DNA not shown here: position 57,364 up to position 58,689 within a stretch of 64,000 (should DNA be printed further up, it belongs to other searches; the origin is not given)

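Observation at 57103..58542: CCA-adding enzyme split in its flexible loop, with a dedicated promoter and SD for the second half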

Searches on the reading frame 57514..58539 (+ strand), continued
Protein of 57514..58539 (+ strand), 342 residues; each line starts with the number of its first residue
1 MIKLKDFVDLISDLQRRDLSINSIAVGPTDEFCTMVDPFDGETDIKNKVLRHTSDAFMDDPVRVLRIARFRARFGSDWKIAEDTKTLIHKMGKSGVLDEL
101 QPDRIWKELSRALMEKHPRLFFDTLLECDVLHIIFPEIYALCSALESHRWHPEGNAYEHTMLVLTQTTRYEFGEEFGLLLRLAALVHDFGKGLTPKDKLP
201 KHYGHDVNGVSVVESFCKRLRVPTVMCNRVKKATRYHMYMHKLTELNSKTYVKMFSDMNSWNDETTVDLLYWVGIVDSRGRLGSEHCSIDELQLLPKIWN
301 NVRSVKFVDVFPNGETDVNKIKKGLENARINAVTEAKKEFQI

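Call 66: search_solved_structures(query=window:57514-58539:+, max_evalue=0.00001, show_alignments=1)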
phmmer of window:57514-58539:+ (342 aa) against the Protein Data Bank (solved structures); distinct sequences matched with E-value up to 0.00001: 17.
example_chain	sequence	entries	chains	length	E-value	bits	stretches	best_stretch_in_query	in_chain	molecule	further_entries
3h37_A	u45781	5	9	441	5.8e-17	65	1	10-143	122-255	TRNA nucleotidyl transferase-related protein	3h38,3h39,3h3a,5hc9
4wbz_A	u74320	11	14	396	1e-12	51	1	9-117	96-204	Poly A polymerase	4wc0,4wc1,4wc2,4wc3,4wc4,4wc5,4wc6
1vfg_A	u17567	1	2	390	1e-12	51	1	9-117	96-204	poly A polymerase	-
4wby_A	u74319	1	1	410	1.1e-12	50.9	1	9-117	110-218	Poly A polymerase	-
3wfp_A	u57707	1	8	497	2.5e-12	49.7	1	9-279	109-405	Poly A polymerase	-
3wfo_A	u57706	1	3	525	2.6e-12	49.7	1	9-279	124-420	Poly A polymerase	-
3wfr_E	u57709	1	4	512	2.8e-12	49.6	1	9-279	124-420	Poly A polymerase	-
3wfq_E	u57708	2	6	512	2.8e-12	49.6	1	9-279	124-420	Poly A polymerase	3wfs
8cbm_E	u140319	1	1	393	1.8e-08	37.1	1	9-133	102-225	CCA tRNA nucleotidyltransferase 1, mitochondrial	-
4x4w_A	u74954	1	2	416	2e-08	36.9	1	9-133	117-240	CCA tRNA nucleotidyltransferase 1, mitochondrial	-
1ou5_A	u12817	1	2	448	2.3e-08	36.7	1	9-133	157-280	tRNA CCA-adding enzyme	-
6ibp_A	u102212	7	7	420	2.5e-08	36.6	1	8-112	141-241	CCA-adding enzyme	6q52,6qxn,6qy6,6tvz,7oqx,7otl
7otr_A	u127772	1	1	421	2.5e-08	36.6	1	8-112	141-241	CCA-adding protein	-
3aqm_A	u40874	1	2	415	8.3e-08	34.9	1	7-138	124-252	Poly(A) polymerase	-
1miv_A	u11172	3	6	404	1.3e-07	34.2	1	10-110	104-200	tRNA CCA-adding enzyme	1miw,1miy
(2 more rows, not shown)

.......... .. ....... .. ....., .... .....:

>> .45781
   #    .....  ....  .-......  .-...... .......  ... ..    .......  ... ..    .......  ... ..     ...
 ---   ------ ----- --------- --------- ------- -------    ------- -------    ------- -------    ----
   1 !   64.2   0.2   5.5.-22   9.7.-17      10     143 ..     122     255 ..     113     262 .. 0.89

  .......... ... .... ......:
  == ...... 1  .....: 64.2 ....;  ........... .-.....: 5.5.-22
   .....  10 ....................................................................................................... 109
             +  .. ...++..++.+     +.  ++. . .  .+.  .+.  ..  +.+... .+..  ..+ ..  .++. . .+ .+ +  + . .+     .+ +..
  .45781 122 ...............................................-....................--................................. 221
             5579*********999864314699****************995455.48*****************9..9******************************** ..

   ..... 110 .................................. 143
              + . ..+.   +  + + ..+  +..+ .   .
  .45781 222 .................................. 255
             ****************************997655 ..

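Call 68: search_protein_families(library=ncbifam, proteins=[window:57514-58539:+, L005:2176-3384:+], max_evalue=0.001)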
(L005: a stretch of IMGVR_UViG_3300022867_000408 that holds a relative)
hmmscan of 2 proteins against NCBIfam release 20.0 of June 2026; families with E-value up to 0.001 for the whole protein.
window:57514-58539:+ (342 aa): 12 families
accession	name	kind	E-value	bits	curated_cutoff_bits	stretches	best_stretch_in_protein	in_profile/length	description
NF008137.0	PRK10885.1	equivalog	2e-91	306.8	451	1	5-339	79-406/409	multifunctional CCA addition/repair protein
NF009813.0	PRK13298.1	equivalog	1.8e-57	195.1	606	1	7-339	81-409/417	tRNA CCA-pyrophosphorylase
NF009812.0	PRK13297.1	equivalog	5.3e-35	121.2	624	1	8-139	93-220/364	tRNA CCA-pyrophosphorylase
NF009811.0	PRK13296.1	equivalog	5.7e-35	120.8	469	1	5-145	79-215/360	CCA tRNA nucleotidyltransferase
TIGR02692.1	tRNA_CCA_actino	equivalog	2.7e-33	115.3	438.8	1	11-245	116-350/466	CCA tRNA nucleotidyltransferase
NF009814.0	PRK13299.1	equivalog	3.9e-18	65.7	290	1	9-146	104-236/396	CCA tRNA nucleotidyltransferase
NF041569.1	A-tRNAntase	equivalog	2.5e-17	62.4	1440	1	10-139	567-696/880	A-adding tRNA nucleotidyltransferase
TIGR01942.1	pcnB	subfamily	4.9e-14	52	305.65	1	12-143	118-246/425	polynucleotide adenylyltransferase PcnB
NF008634.1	PRK11623.1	equivalog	2.5e-10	39.5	702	1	9-138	157-283/469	polynucleotide adenylyltransferase PcnB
TIGR00277.1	HDIG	domain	4.6e-05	23.2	27.6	1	154-229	3-81/84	HDIG domain-containing metalloprotein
TIGR01693.1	UTase_glnD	equivalog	0.00014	20.3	519.4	1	179-279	467-560/850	[protein-PII] uridylyltransferase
NF002895.0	PRK03381.1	equivalog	0.00019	19.6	631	1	179-243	445-501/782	[protein-PII] uridylyltransferase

L005:2176-3384:+ (403 aa): 9 families
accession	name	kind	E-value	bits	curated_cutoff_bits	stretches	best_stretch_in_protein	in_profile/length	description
NF008137.0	PRK10885.1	equivalog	1.3e-142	475.3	451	1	4-402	3-402/409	multifunctional CCA addition/repair protein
NF009813.0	PRK13298.1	equivalog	3.2e-103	345.8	606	1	4-403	3-406/417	tRNA CCA-pyrophosphorylase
NF009811.0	PRK13296.1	equivalog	1.7e-78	264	469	1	4-220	3-219/360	CCA tRNA nucleotidyltransferase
NF009812.0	PRK13297.1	equivalog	4.4e-70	236.6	624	1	3-211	13-221/364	tRNA CCA-pyrophosphorylase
TIGR02692.1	tRNA_CCA_actino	equivalog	9.7e-31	106.9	438.8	1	83-303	113-341/466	CCA tRNA nucleotidyltransferase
TIGR01942.1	pcnB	subfamily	1.1e-23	83.7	305.65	1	4-217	32-249/425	polynucleotide adenylyltransferase PcnB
NF009814.0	PRK13299.1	equivalog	2e-23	83.1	290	1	5-220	24-239/396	CCA tRNA nucleotidyltransferase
NF008634.1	PRK11623.1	equivalog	9.9e-18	63.9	702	1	84-212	157-286/469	polynucleotide adenylyltransferase PcnB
NF041569.1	A-tRNAntase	equivalog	2.8e-16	58.9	1440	1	4-209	482-695/880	A-adding tRNA nucleotidyltransferase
